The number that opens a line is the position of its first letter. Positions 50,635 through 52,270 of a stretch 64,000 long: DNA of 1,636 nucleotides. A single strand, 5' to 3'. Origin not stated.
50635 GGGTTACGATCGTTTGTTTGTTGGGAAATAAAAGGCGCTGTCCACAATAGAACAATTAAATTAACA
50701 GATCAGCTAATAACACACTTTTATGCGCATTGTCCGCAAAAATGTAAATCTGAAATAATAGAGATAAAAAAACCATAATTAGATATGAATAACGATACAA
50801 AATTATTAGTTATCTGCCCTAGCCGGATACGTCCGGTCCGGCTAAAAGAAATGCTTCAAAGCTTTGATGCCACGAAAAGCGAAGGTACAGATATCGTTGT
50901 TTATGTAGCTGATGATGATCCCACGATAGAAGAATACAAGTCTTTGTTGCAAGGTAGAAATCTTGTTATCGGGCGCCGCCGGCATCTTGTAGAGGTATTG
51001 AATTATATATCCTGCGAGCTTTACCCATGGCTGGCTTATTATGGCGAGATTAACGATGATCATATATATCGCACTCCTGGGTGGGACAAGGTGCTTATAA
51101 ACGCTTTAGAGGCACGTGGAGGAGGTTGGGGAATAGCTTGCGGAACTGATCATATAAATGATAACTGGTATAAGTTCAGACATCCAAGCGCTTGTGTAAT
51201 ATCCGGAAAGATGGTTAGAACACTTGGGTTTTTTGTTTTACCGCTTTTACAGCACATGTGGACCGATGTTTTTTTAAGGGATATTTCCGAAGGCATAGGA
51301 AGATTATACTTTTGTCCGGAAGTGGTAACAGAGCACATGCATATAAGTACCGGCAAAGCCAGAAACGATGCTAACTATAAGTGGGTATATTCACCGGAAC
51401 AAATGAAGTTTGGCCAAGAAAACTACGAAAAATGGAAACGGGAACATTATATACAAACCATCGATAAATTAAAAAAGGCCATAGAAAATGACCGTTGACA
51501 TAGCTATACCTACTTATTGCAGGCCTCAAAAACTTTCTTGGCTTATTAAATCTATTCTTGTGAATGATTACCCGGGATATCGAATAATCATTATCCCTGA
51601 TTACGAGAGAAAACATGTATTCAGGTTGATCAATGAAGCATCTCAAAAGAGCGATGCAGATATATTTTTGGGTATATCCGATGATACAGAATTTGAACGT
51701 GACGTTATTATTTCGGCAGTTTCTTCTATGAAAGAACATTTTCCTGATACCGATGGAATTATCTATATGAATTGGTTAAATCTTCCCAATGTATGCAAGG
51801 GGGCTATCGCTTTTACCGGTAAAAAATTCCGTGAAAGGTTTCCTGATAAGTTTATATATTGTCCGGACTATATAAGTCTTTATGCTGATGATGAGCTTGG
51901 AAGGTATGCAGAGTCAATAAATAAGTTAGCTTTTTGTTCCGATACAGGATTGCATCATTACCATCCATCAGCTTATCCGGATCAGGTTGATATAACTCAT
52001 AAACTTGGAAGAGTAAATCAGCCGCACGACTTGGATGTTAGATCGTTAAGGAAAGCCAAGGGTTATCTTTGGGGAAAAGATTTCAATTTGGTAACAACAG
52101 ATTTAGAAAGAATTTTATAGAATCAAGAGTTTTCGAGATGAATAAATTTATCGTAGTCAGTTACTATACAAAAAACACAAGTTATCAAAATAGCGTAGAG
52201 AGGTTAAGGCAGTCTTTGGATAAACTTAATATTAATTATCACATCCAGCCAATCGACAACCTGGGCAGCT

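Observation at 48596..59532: Phage-borne 11 kb enzyme cluster (B12-radical SAM, four GT-like genes incl. a GT-methyltransferase fusion, split TPP-dependent enzyme, two further radical SAM proteins) surrounding the DGR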

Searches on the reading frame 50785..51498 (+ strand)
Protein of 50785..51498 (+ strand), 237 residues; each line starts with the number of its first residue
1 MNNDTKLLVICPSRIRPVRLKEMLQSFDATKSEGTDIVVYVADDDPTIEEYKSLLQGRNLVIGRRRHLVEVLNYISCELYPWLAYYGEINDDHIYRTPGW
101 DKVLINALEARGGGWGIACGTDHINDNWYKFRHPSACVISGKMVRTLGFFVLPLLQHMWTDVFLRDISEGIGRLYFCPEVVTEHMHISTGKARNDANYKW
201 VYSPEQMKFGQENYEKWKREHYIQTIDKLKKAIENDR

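Call 4: search_protein_families(library=pfam, max_evalue=0.01, proteins=[window:50785-51498:+])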
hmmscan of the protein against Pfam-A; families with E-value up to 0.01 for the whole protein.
window:50785-51498:+ (237 aa): 0 families

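Call 6: search_protein_families(library=phrogs, max_evalue=0.001, proteins=[window:50785-51498:+])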
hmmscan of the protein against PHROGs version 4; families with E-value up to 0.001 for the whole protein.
window:50785-51498:+ (237 aa): 2 families
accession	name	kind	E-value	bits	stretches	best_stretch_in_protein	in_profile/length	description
phrog_14945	-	moron, auxiliary metabolic gene and host takeover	3.2e-36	125.9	1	3-227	2-214/218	glycosyltransferase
phrog_2675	-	other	1.2e-16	61.3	1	7-223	4-226/599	DNA methyltransferase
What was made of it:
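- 50785..51498 (+): GT237: GT-A fold glycosyltransferase. It is the transferase most often found with cassette 2. PHROG 14945, 3e-36 (call 6).
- Checked: 50785-51498: PHROG 14945 'glycosyltransferase', 3e-36 (call 6).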

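Call 9: search_protein_families(library=ncbifam, max_evalue=0.01, proteins=[window:50785-51498:+])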
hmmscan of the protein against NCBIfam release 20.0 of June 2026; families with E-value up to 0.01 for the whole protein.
window:50785-51498:+ (237 aa): 0 families

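Call 41: search_solved_structures(query=window:50785-51498:+, max_evalue=1)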
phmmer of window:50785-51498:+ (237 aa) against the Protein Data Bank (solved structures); distinct sequences matched with E-value up to 1: 2.
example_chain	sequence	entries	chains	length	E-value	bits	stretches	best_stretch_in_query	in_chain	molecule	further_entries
2g0q_A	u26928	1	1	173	0.033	16.6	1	196-234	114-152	AT5G39720.1 protein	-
9qbx_A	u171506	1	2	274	0.29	13.6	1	12-92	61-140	Epimerase opaE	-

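Call 44: find_homologous_proteins(query=window:50785-51498:+, max_evalue=0.00001)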
Query window:50785-51498:+ (237 aa): 28 proteins with E <= 0.00001 among 180 candidates.
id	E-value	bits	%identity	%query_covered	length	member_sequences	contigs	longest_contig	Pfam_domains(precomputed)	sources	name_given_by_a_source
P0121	4.3e-164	562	100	100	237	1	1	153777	-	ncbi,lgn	ncbi:MAG: hypothetical protein WCI77_07925 [Candidatus Omnitrophota bacterium]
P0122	2.7e-135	467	82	100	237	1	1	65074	-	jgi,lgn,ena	-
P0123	4.1e-99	349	61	98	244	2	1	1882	-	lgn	-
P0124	5.1e-93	329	65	89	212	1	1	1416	-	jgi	jgi:hypothetical protein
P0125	3.0e-82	294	57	89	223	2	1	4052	-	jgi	jgi:hypothetical protein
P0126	1.7e-79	285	53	99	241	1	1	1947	-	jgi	jgi:hypothetical protein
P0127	4.1e-79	283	52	97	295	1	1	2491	-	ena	-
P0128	1.6e-76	275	52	100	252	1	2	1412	-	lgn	-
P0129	2.2e-76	274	55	96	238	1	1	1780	-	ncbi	-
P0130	1.0e-75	272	54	96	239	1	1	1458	-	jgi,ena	-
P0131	1.1e-73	266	49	100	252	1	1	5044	-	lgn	-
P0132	1.1e-71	259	53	97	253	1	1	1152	-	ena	-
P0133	1.6e-70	255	48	100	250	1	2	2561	-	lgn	-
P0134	6.9e-70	253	49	98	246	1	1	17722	-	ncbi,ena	-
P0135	2.2e-68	248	51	89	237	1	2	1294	-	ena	-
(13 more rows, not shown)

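Call 46: find_encoding_contigs(protein=P0122, flank=10000, max_places=2)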
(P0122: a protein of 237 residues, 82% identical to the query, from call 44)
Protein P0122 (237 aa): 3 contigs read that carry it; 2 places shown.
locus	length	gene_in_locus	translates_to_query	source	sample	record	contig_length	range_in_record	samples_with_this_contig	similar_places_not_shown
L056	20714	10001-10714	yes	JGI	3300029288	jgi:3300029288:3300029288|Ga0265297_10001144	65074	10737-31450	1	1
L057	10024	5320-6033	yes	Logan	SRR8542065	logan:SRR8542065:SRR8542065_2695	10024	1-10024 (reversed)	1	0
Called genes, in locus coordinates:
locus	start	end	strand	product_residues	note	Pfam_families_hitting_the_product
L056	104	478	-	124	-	-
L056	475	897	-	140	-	PF13560:HTH_31 (weak), PF01381:HTH_3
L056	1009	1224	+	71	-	PF01381:HTH_3 (weak)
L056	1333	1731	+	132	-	-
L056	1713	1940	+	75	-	-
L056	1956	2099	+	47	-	-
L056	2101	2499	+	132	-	-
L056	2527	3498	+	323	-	PF13730:HTH_36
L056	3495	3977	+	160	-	-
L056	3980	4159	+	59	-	-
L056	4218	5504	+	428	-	PF02195:ParB_N, PF17762:HTH_ParB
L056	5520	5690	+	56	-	-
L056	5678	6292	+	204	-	-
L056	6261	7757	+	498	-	PF02310:B12-binding, PF04055:Radical_SAM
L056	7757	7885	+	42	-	PF25420:zf-C2H2_ZN292 (weak)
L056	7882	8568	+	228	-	-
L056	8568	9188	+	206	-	PF00777:Glyco_transf_29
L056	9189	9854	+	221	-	PF02348:CTP_transf_3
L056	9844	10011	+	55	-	-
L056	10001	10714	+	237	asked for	-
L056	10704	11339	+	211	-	-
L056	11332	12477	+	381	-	PF03848:TehB (faint), PF13489:Methyltransf_23 (weak), PF13649:Methyltransf_25, PF13847:Methyltransf_31 (weak), PF08241:Methyltransf_11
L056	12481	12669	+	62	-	-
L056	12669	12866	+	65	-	PF04973:NMN_transporter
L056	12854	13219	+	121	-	-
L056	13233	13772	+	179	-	PF07603:Lcl_C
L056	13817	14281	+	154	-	PF07603:Lcl_C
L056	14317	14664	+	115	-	PF22296:bAvd (weak)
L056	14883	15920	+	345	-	PF00078:RVT_1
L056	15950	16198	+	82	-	-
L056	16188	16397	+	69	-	-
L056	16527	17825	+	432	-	PF02195:ParB_N, PF01555:N6_N4_Mtase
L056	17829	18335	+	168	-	PF18907:DUF5662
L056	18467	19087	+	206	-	PF07278:DUF1441 (weak), PF13411:MerR_1 (weak), PF00376:MerR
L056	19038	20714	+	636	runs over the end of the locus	PF05876:GpA_ATPase, PF20454:GpA_nuclease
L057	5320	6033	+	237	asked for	-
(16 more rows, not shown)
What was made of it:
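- The close relative L056 carries a GT29-like gene and a CTP_transf_3 gene in the same cassette (call 46).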

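Call 52: search_solved_structures(query=A3, max_evalue=1)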
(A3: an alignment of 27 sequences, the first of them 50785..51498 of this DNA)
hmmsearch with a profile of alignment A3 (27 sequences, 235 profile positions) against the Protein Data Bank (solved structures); distinct sequences matched with E-value up to 1: 5.
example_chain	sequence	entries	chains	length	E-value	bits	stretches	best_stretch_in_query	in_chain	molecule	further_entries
9qbx_A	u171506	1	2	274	0.061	16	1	11-77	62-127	Epimerase opaE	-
8hmv_A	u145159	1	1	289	0.36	13.5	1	134-165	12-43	Probable G-protein coupled receptor 21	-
8hj1_R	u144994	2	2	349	0.43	13.2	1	134-165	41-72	Probable G-protein coupled receptor 21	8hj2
8hix_R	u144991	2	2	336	0.5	13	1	134-165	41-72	Probable G-protein coupled receptor 21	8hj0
9luq_A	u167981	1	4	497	0.64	12.7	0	133-187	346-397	Tryptophan halogenase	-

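Call 55: search_dna_similar(query=window:50785-51498:+, collection=phages, mode=protein, max_evalue=0.001, max_rows=40)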
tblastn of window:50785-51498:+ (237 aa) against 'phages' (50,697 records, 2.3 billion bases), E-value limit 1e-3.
Records with a match: 71; places in all: 71; records where one place covers at least 80% of the query: 71.
Best place of each record, by identity: <60% 71.
By first word of the organism name: Streptomyces 63; Arthrobacter 4; Actinoplanes 2; Pelagibacter 2.
By host as written in the record: Streptomyces griseus ATCC 10137 26; Streptomyces lividans JI 1326 15; Streptomyces viridochromogenes DSM40736 6; Streptomyces sanglieri UNT16F27A 4; - 3; Streptomyces griseofuscus ATCC 23916 3; Streptomyces mirabilis NRRL B-2400 3; Streptomyces lividans JI1326 2; and 6 more.
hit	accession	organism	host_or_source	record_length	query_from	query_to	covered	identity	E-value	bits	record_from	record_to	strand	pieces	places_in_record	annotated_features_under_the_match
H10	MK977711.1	Streptomyces phage Evy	Streptomyces griseus ATCC 10137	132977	4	209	87%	32.1%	7e-22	99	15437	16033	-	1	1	36: glycosyltransferase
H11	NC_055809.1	Streptomyces phage Evy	Streptomyces griseus ATCC 10137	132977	4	209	87%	32.1%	7e-22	99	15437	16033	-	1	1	36: glycosyltransferase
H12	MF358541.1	Streptomyces phage Warpy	Streptomyces griseus ATCC 10137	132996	4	209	87%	32.1%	7e-22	99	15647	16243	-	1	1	glycosyltransferase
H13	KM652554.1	Streptomyces phage Jay2Jay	Streptomyces lividans JI1326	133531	4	209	87%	32.1%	7e-22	99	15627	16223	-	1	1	38: glycosyltransferase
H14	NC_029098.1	Streptomyces phage Jay2Jay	Streptomyces lividans JI1326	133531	4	209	87%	32.1%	7e-22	99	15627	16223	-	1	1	38: glycosyltransferase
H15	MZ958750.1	Streptomyces phage Targaryen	Streptomyces lividans JI 1326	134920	4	209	87%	32.1%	7e-22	99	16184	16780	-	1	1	35: glycosyltransferase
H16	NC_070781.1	Streptomyces phage Tomas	Streptomyces sanglieri UNT16F27A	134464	4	209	87%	32.1%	9e-21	96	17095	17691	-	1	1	39: glycosyltransferase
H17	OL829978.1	Streptomyces phage Tomas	Streptomyces sanglieri UNT16F27A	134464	4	209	87%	32.1%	9e-21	96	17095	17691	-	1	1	39: glycosyltransferase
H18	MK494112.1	Streptomyces phage EGole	Streptomyces griseus ATCC 10137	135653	4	230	96%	29.1%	5e-22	100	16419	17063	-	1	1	36: glycosyltransferase | 35: adenylyltransferase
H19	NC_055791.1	Streptomyces phage EGole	Streptomyces griseus ATCC 10137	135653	4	230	96%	29.1%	5e-22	100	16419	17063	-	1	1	36: glycosyltransferase | 35: bifunctional heptose 7-phosphate kinase/heptose 1-phosphate ...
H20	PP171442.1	Streptomyces phage Naboo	soil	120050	4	209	87%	31.6%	5e-20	94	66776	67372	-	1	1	record has no annotation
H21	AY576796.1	Actinoplanes phage phiAsp2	-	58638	7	225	92%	28.9%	7e-17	85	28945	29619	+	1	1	pas34: Pas34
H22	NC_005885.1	Actinoplanes phage phiAsp2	Actinoplanes sp. SN223/29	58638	7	225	92%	28.9%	7e-17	85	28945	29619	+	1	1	DNA methyltransferase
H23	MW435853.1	Streptomyces phage MeganTheeKilla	Streptomyces viridochromogenes DSM40736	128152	6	219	90%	29.4%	3e-21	97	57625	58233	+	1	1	77: glycosyltransferase | 76: glycosyltransferase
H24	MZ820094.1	Streptomyces phage Jada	Streptomyces viridochromogenes DSM40736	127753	6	219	90%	29.0%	2e-21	98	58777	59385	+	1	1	79: glycosyltransferase | 78: glycosyltransferase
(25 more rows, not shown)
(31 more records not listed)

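Call 56: get_annotated_region(hit=H19, flank=7000)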
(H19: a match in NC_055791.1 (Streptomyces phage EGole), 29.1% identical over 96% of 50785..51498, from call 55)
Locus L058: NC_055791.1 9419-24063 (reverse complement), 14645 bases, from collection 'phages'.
description: Streptomyces phage EGole, complete genome.
organism: Streptomyces phage EGole (NCBI taxid 2517973)
taxonomy: Viruses; Duplodnaviria; Heunggongvirae; Uroviricota; Caudoviricetes; Stanwilliamsviridae; Boydwoodruffvirinae; Samistivirus; Samistivirus egole
host: Streptomyces griseus ATCC 10137; source: soil; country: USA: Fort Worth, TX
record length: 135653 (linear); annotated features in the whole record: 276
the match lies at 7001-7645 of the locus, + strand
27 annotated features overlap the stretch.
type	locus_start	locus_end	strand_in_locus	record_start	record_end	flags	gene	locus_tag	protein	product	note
CDS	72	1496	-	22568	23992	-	45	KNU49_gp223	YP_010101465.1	endolysin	endolysin, LysM-like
CDS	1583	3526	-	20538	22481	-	44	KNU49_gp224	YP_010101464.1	ribonucleotide reductase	-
CDS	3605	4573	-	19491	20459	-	43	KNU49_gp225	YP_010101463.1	glycosyltransferase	-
tRNA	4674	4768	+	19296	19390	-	42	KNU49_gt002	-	tRNA-Arg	-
CDS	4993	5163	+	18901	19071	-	41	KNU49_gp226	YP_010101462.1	hypothetical protein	-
CDS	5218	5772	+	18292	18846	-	40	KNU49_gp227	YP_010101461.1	transglycosylase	hydrolase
CDS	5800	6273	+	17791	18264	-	39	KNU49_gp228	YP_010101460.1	HNH endonuclease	-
tRNA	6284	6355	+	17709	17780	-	38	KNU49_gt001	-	tRNA-Thr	-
CDS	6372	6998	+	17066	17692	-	37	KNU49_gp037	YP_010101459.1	glycosyltransferase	-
CDS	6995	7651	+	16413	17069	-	36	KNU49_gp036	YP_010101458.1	glycosyltransferase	-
CDS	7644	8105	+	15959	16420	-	35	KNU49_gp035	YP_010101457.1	bifunctional heptose 7-phosphate kinase/heptose 1-phosphate adenyltransferase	nucleotidyl transferase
CDS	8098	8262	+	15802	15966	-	34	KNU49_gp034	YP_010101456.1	hypothetical protein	-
CDS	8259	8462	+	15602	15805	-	33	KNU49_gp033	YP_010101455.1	hypothetical protein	-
CDS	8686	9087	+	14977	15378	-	32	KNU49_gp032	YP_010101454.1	DNA binding protein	-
CDS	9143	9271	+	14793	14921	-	31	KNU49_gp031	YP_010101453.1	hypothetical protein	-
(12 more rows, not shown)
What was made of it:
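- In Streptomyces phages it pairs with a heptose-1-P adenylyltransferase-like gene (calls 55, 56).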

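Call 57: get_annotated_region(hit=H22, flank=6000)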
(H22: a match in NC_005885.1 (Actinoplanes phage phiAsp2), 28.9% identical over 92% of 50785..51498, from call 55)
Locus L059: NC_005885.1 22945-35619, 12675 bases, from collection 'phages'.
description: Actinoplanes phage phiAsp2, complete genome.
organism: Actinoplanes phage phiAsp2 (NCBI taxid 279303)
taxonomy: Viruses; Duplodnaviria; Heunggongvirae; Uroviricota; Caudoviricetes
host: Actinoplanes sp. SN223/29; source: -; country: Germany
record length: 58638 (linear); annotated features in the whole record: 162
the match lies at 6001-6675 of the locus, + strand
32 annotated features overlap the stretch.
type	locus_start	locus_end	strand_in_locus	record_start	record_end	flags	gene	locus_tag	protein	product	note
CDS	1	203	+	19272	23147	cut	-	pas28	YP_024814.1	Pas28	-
regulatory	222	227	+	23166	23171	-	-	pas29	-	ribosome_binding_site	-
CDS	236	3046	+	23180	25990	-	-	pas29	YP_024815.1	Pas29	hypothetical protein; possible receptor recognizing protein; contains HXHY motifs; similar to phage TuIa tail fiber ...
regulatory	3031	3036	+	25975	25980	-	-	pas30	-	ribosome_binding_site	-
misc_feature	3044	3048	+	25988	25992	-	-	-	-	-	putative translational coupling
CDS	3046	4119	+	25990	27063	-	-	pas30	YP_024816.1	tail protein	translation confirmed by N-terminal sequencing; putative major head protein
regulatory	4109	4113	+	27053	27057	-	-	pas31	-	ribosome_binding_site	-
misc_feature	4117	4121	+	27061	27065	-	-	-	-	-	putative translational coupling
CDS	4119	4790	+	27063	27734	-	-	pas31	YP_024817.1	Pas31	-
regulatory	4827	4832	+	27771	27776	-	-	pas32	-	ribosome_binding_site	-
CDS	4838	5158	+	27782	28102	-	-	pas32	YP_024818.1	Pas32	-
regulatory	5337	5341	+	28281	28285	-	-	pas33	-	ribosome_binding_site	-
CDS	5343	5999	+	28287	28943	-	-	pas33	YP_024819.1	glycosyltransferase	hypothetical protein; putative glycosyltransferase; similar to Streptococcus agalactiae galactosyltransferase encoded ...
regulatory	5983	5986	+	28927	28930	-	-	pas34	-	ribosome_binding_site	-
CDS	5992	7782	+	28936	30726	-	-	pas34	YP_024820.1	DNA methyltransferase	hypothetical protein; putative O-methyltransferase; similar to Mycobacterium tuberculosis CDC1551 O-methyltransferase ...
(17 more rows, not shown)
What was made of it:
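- Closest known: Actinobacteriophage glycosylation cassettes. Same: In phiAsp2 the cassette lies directly after the tail genes (calls 55-57).
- That protein was originally annotated as an O-methyltransferase and sits among GTs after the tail genes (call 57).
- Tried and rejected: 'DNA methyltransferase' clue from PHROG 2675: rejected as an annotation artefact after reading the phiAsp2 record (call 57).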

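Call 59: predict_structure(alignment_id=A3)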
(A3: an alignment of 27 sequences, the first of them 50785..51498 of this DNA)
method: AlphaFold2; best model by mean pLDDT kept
length: 237 residues; sequences in the alignment: 27
mean_pLDDT: 95.8   pTM: 0.92
mean pLDDT of the five models: 95.8, 95.6, 95.6, 94.9, 93.8
residues with pLDDT >= 90: 212; 70-90: 25; 50-70: 0; < 50: 0
segments of 3 or more residues with pLDDT < 50: none
pLDDT, mean of each block of 10 residues (from residue 1): 92 96 98 98 98 97 98 98 98 97 98 97 89 96 99 96 98 98 90 84 93 98 99 96
secondary structure, 60 per line:
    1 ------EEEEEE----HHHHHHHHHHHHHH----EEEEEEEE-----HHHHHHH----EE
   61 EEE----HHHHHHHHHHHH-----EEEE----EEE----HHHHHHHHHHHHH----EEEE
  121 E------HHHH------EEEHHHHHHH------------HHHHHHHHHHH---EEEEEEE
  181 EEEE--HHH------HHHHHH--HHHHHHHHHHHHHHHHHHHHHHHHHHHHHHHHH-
elements in order: E7-12 H17-30 E35-42 H48-54 E59-63 H68-79 E85-88 E93-95 H100-112 E117-121 H128-131 E138-140 H141-147 H160-170 E174-184 H196-201 H204-236
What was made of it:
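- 50785..51498 (+): AF2 pLDDT 95.8 (call 59).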

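Call 62: fold_search(model_id=the predicted structure, library=pdb)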
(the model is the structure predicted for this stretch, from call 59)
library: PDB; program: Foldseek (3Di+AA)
matches with E <= 10: 1673; with E <= 0.001: 395
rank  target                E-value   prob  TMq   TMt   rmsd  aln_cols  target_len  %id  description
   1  9jn3_A                3.8e-10  1.00  0.56  0.47  12.3       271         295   17  Crystal structure of AvpGT in complex with Ara-A (released 2025-01-29)
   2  9omn_B                1.3e-09  1.00  0.62  0.55   4.9       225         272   15  WrtF fucosyltransferase - GDP-2-deoxy-2-fluoro-beta-L-fucose (released 2025-10-29)
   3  9omk_B                2.1e-09  1.00  0.61  0.57   4.8       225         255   14  WrtF fucosyltransferase - trisaccharide acceptor (released 2025-10-29)
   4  9omi_B                3.0e-09  1.00  0.59  0.55   9.1       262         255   15  WrtF fucosyltransferase - GDP (released 2025-10-29)
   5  9omj_B                4.2e-09  1.00  0.59  0.55   9.4       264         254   14  WrtF fucosyltransferase - GDP-beta-L-fucose (released 2025-10-29)
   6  9omn_A                5.1e-09  1.00  0.59  0.55   9.7       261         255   14  WrtF fucosyltransferase - GDP-2-deoxy-2-fluoro-beta-L-fucose (released 2025-10-29)
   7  9jn3_B                5.5e-09  1.00  0.57  0.47   7.4       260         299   16  Crystal structure of AvpGT in complex with Ara-A (released 2025-01-29)
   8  9oml_B                7.5e-09  1.00  0.62  0.54   4.9       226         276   15  WrtF fucosyltransferase - acetylated trisaccharide acceptor (released 2025-10-29)
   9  9omi_A                7.5e-09  1.00  0.59  0.53  11.2       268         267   13  WrtF fucosyltransferase - GDP (released 2025-10-29)
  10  9jma_A                7.5e-09  1.00  0.54  0.43  14.3       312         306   14  Crystal structure of glycosyltransferase AvpGT (released 2025-01-29)
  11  6yv7_A                8.1e-09  1.00  0.58  0.42  13.6       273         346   13  Mannosyltransferase PcManGT from Pyrobaculum calidifontis (released 2020-07-22)
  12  9omh_D                8.6e-09  1.00  0.60  0.54   4.8       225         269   14  WrtF fucosyltransferase - Apo (released 2025-10-29)
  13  9omm_B                9.8e-09  1.00  0.61  0.55   4.6       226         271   15  WrtF fucosyltransferase - tetrasaccharide product (released 2025-10-29)
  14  9omm_A                1.0e-08  1.00  0.60  0.56   7.5       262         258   13  WrtF fucosyltransferase - tetrasaccharide product (released 2025-10-29)
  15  9oml_A                1.6e-08  1.00  0.61  0.57   4.4       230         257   14  WrtF fucosyltransferase - acetylated trisaccharide acceptor (released 2025-10-29)
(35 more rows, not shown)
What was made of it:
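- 50785..51498 (+): Foldseek hits AvpGT, WrtF, SpsA and TarP at 1e-10 to 1e-7 (call 62).
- Checked: The AF2 model has pLDDT 95.8 and a GT-A fold (calls 59, 62).
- GT237 is a confident GT-A fold (calls 59, 62). TarP is among the GT237 fold matches (call 62).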

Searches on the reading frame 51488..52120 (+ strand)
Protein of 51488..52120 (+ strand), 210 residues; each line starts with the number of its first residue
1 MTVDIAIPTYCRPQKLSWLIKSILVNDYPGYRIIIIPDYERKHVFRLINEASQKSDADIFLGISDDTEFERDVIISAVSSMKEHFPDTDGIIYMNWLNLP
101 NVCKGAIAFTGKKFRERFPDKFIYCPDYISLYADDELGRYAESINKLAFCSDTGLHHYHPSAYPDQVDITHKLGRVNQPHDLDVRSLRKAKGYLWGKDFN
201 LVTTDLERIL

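Call 4: search_protein_families(library=pfam, max_evalue=0.01, proteins=[window:51488-52120:+])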
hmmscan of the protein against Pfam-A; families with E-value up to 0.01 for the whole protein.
window:51488-52120:+ (210 aa): 1 family
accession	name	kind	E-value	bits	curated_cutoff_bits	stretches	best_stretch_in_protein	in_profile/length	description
PF00535.33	Glycos_transf_2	-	0.00081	19.8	23.3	0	5-44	2-41/168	Glycosyl transferase family 2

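Call 6: search_protein_families(library=phrogs, max_evalue=0.001, proteins=[window:51488-52120:+])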
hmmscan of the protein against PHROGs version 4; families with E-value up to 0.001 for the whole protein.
window:51488-52120:+ (210 aa): 0 families

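Call 9: search_protein_families(library=ncbifam, max_evalue=0.01, proteins=[window:51488-52120:+])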
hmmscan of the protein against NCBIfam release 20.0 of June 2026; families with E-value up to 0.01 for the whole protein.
window:51488-52120:+ (210 aa): 2 families
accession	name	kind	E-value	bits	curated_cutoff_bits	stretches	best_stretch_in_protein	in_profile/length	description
NF038299.1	EPS_HpsN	equivalog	0.00011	21.3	425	1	2-43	2-42/317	hormogonium polysaccharide biosynthesis glycosyltransferase HpsN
NF050050.1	ProtGlycPglI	equivalog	0.0073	15.7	500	1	3-54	4-55/306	GalNAc(5)-diNAcBac-PP-undecaprenol beta-1,3-glucosyltransferase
